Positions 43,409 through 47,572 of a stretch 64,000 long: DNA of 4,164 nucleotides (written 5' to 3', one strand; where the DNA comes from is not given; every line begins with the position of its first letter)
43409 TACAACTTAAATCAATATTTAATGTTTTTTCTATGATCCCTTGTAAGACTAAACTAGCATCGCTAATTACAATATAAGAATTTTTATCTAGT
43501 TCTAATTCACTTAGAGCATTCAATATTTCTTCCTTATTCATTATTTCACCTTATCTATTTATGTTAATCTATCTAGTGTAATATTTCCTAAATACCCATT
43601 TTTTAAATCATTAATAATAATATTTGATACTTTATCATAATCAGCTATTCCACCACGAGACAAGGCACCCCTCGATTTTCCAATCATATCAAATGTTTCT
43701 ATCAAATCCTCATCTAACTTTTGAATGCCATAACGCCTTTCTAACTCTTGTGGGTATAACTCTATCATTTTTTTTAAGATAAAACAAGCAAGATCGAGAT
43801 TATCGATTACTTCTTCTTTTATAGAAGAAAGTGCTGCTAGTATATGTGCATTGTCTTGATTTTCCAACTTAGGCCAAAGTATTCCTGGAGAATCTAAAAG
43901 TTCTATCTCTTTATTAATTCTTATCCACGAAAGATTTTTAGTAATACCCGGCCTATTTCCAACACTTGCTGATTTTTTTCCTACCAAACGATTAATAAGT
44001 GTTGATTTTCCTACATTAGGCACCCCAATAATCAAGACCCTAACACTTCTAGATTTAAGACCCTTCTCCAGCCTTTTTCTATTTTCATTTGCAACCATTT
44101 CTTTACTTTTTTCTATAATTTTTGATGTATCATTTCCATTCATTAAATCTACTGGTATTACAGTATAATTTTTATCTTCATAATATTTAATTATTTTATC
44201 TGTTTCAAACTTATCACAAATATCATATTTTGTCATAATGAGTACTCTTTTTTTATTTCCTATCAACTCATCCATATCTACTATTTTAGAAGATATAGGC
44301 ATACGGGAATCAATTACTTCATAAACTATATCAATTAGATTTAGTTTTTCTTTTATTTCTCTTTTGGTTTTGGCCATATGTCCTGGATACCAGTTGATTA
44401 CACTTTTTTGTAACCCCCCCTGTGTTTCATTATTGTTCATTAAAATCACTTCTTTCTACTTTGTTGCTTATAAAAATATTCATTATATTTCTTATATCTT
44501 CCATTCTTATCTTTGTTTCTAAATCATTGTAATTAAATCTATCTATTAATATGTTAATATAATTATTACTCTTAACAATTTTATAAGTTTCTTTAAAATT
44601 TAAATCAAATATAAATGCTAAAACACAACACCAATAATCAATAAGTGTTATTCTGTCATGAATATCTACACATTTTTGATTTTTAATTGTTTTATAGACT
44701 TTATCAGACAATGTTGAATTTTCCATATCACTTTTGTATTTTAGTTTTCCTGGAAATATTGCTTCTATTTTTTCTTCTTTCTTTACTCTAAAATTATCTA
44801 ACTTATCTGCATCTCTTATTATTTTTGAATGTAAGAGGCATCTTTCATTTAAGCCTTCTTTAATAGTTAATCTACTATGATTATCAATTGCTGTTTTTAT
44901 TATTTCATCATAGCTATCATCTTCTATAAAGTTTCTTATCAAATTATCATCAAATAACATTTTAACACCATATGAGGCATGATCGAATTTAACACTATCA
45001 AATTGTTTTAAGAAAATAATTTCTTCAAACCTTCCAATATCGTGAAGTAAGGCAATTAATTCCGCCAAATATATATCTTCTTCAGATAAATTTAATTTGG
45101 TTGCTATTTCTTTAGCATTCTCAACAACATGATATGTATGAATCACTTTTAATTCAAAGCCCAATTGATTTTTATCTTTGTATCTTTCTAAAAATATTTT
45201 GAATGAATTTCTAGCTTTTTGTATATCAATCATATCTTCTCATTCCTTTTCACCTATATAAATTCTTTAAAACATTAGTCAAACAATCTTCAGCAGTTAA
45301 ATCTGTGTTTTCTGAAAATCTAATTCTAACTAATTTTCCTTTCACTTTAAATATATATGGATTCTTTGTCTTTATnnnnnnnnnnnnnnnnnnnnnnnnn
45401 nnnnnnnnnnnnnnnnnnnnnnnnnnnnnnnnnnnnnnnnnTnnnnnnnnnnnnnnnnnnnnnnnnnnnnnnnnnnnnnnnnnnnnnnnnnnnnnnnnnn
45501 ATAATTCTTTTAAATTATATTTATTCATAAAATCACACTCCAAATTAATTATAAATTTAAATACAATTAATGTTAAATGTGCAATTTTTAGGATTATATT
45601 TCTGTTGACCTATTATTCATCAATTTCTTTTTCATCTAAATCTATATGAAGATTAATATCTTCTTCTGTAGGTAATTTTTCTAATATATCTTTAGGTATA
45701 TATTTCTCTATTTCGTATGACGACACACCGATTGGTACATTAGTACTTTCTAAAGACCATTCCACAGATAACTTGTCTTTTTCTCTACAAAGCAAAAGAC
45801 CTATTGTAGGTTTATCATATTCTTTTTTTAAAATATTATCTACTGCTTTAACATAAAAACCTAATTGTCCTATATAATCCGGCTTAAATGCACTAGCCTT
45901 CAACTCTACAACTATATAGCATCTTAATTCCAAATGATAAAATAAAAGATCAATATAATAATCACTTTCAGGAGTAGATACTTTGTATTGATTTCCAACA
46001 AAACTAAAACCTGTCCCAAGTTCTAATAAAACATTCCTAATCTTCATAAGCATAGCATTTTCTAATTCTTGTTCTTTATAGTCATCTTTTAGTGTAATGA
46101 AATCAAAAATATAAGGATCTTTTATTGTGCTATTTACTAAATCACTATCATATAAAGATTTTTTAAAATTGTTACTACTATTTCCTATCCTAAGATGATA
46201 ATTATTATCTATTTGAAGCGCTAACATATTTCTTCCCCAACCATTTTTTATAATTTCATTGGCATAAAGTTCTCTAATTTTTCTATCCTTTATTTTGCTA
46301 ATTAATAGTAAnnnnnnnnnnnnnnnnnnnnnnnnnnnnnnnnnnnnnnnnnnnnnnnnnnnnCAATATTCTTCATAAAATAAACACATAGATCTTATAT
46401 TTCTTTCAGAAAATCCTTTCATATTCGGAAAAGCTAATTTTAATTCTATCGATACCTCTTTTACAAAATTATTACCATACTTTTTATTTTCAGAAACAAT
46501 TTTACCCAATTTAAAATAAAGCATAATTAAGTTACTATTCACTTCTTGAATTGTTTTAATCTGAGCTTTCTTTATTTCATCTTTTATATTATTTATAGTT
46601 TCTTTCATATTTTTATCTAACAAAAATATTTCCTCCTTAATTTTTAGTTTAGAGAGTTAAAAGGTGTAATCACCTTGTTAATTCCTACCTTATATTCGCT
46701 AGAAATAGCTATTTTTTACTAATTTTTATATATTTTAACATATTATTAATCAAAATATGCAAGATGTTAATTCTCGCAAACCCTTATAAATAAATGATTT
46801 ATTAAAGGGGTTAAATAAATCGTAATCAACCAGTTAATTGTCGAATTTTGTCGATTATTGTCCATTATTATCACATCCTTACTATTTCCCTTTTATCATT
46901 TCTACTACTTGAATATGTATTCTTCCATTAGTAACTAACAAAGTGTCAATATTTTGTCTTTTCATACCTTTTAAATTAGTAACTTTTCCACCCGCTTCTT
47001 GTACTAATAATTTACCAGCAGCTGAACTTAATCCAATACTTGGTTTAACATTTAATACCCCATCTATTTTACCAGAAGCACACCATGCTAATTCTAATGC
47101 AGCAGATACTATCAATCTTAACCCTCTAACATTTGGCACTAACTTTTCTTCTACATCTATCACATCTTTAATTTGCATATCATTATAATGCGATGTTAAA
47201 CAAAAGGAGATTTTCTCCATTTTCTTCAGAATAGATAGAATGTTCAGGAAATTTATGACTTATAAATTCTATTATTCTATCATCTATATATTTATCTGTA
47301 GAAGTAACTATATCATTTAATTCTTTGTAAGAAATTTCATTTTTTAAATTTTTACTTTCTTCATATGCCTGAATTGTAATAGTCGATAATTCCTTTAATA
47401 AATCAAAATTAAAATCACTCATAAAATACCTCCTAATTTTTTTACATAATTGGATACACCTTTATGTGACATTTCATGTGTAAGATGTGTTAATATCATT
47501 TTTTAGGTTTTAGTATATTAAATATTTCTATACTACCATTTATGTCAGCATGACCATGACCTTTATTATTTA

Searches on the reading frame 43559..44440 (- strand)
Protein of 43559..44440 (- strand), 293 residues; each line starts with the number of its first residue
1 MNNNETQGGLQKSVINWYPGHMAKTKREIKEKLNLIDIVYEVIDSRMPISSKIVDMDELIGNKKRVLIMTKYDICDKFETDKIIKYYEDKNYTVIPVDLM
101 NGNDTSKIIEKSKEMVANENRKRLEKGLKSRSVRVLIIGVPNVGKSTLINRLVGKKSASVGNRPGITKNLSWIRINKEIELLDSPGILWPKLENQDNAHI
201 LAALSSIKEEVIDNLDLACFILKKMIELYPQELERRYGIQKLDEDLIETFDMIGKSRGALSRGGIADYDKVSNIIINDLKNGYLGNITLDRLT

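Call 40: list_cluster_members(proteins=[window:43559-44440:-, window:43559-44449:-])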
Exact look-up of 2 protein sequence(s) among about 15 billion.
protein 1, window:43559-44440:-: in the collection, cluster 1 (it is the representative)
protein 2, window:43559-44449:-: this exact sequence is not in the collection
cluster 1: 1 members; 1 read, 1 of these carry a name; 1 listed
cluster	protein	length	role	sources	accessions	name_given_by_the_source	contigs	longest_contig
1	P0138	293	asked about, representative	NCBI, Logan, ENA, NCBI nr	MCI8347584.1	MAG: ribosome biogenesis GTPase YlqF [Bacilli bacterium] | ribosome biogenesis GTPase YlqF [Bacilli bacterium]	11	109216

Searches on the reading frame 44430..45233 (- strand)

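Call 50: search_protein_families(library=pfam, proteins=[window:44430-45233:-], max_evalue=0.01)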
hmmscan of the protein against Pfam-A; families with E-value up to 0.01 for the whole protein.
window:44430-45233:- (267 aa): 1 family
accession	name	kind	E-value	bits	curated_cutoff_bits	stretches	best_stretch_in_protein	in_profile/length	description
PF01966.28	HD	-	2.7e-12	47.4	22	1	31-147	3-115/116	HD domain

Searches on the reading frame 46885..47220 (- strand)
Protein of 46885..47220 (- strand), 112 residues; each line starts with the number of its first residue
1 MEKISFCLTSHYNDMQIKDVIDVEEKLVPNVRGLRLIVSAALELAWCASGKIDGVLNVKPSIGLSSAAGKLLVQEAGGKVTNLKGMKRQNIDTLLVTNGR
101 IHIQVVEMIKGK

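Call 50: search_protein_families(library=pfam, proteins=[window:46885-47220:-], max_evalue=0.01)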
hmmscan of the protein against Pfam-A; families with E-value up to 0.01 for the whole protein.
seq(112 aa): 1 family
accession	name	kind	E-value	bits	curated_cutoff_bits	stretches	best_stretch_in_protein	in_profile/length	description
PF00459.30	Inositol_P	-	9.5e-11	42.1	27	1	7-93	163-248/271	Inositol monophosphatase family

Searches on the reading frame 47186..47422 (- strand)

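Call 50: search_protein_families(library=pfam, proteins=[window:47186-47422:-], max_evalue=0.01)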
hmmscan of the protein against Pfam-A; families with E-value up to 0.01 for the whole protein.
seq(79 aa): 1 family
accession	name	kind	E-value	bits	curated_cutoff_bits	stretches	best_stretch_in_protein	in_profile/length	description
PF00459.30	Inositol_P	-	3.8e-07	30.3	27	1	4-70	8-73/271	Inositol monophosphatase family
